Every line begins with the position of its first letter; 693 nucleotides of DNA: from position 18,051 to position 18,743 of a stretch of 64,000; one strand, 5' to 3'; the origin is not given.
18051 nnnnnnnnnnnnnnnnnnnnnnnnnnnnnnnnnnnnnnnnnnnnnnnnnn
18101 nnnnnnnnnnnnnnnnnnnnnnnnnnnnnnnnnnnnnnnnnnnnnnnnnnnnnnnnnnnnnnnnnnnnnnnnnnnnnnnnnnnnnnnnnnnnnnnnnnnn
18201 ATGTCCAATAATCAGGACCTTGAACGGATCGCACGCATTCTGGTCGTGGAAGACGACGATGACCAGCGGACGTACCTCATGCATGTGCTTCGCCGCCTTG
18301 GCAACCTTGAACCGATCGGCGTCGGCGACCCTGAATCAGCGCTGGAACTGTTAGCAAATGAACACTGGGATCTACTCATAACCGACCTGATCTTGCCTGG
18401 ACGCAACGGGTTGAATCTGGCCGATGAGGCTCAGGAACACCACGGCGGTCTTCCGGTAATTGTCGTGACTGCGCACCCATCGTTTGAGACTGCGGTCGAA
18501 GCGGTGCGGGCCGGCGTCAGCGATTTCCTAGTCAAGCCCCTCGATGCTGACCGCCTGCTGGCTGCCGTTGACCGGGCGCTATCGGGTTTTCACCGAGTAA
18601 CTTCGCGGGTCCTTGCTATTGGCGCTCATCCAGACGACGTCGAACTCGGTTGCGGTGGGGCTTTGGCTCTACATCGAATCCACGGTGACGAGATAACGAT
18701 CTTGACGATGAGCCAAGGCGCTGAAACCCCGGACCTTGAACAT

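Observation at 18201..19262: Receiver domain fused to a PIG-L/LmbE deacetylase: a candidate phosphorylation-gated enzyme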

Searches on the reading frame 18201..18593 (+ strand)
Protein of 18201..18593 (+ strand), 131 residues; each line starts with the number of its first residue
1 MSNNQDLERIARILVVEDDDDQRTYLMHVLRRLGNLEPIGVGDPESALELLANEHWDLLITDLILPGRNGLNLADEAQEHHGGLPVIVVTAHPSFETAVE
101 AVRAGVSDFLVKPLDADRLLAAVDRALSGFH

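Call 58: search_solved_structures(query=window:18201-18593:+, max_evalue=1e-12, show_alignments=4)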
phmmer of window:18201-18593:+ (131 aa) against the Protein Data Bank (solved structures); distinct sequences matched with E-value up to 1e-12: 17.
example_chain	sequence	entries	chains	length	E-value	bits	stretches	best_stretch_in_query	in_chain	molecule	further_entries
5ep0_A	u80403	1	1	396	7.3e-19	71.4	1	12-128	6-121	Putative repressor protein luxO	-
7w9h_A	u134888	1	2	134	5.1e-18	68.7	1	10-126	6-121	Response regulator protein FleR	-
1dc7_A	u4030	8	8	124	4.6e-17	65.6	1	13-130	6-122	NITROGEN REGULATION PROTEIN | NITROGEN REGULATION PROTEIN NR(I) | NTRC RECEIVER DOMAIN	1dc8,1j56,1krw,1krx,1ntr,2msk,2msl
4d6x_A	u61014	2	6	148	1e-16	64.5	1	10-128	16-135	BACTERIAL REGULATORY, FIS FAMILY PROTEIN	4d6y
9xzo_A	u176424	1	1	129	2.7e-15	59.9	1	11-131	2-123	De novo protein M1X0B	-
5m7n_A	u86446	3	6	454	3e-15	59.8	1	11-128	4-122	Nitrogen assimilation regulatory protein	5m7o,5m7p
2wb4_A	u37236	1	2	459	1.4e-14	57.6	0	11-129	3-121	DIGUANYLATE CYCLASE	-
9g85_A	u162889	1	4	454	1.6e-14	57.4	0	11-129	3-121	Response regulator PleD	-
1w25_A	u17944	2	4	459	1.7e-14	57.3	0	11-129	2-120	STALKED-CELL DIFFERENTIATION CONTROLLING PROTEIN | RESPONSE REGULATOR PLED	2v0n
9g86_A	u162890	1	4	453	2e-14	57.1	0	11-129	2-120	Response regulator PleD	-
1zy2_A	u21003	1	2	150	4.6e-14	55.9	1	12-127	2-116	transcriptional regulator NtrC1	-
3to5_A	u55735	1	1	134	9.9e-14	54.8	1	8-125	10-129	CheY homolog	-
4hnq_A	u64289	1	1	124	1.2e-13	54.6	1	11-125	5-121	Chemotaxis protein CheY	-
4hns_A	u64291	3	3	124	1.7e-13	54.1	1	11-125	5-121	Chemotaxis protein CheY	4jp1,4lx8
6swl_A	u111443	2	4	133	1.9e-13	53.9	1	12-127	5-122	Two-component response regulator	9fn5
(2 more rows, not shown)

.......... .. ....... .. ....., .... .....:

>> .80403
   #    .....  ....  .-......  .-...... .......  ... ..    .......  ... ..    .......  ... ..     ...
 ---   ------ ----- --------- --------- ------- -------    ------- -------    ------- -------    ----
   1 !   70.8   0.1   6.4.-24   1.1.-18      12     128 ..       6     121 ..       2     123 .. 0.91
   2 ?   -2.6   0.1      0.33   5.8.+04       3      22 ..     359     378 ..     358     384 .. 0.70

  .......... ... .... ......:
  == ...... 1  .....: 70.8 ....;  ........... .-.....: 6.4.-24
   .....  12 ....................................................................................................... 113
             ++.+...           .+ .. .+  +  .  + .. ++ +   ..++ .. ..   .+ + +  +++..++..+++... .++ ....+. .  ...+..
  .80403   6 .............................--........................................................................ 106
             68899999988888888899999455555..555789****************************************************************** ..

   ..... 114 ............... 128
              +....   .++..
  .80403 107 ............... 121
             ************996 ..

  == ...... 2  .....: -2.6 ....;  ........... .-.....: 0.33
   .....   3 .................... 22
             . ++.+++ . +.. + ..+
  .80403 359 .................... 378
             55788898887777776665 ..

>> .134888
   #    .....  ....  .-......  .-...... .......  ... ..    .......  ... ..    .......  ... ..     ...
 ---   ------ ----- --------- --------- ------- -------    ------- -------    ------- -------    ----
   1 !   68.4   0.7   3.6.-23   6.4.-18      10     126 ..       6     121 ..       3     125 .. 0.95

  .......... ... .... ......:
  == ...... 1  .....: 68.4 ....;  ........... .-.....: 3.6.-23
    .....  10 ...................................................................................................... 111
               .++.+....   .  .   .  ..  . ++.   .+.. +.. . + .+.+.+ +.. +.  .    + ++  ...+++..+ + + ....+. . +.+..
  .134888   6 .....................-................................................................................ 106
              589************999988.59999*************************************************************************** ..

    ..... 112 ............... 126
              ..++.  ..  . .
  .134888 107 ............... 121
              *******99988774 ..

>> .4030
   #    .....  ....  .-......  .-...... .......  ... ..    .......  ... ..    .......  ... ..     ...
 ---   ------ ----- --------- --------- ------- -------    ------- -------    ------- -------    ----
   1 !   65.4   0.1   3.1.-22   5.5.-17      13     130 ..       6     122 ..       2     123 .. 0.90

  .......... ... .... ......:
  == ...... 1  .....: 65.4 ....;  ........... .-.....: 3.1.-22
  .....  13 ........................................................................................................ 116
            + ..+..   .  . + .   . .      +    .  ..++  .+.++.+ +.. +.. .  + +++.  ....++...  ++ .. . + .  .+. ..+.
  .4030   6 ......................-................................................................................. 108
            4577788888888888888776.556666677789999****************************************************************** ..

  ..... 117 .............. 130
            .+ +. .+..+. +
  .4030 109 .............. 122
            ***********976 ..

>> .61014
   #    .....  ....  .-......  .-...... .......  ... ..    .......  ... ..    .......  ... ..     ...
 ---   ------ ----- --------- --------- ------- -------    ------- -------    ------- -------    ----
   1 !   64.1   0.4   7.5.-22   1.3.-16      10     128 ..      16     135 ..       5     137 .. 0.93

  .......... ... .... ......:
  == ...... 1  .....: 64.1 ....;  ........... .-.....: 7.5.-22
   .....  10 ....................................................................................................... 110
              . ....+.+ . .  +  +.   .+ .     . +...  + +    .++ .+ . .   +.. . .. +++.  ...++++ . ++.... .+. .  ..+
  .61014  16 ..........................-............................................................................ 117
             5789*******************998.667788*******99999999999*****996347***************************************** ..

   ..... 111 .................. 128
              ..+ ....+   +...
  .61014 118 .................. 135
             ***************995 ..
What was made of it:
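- On Response regulator receiver (REC, PF00072): D18/D19, D62, T90, F109 and K112 align to NtrC D11/D12, D54, T82, Y101 and K104 (call 58).
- Checked: The alignment to the NtrC receiver (1dc7) puts D18/D19, D62, T90, F109 and K112 on NtrC D11/D12, D54, T82, Y101 and K104 (call 58).
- The receiver is canonical (call 58).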
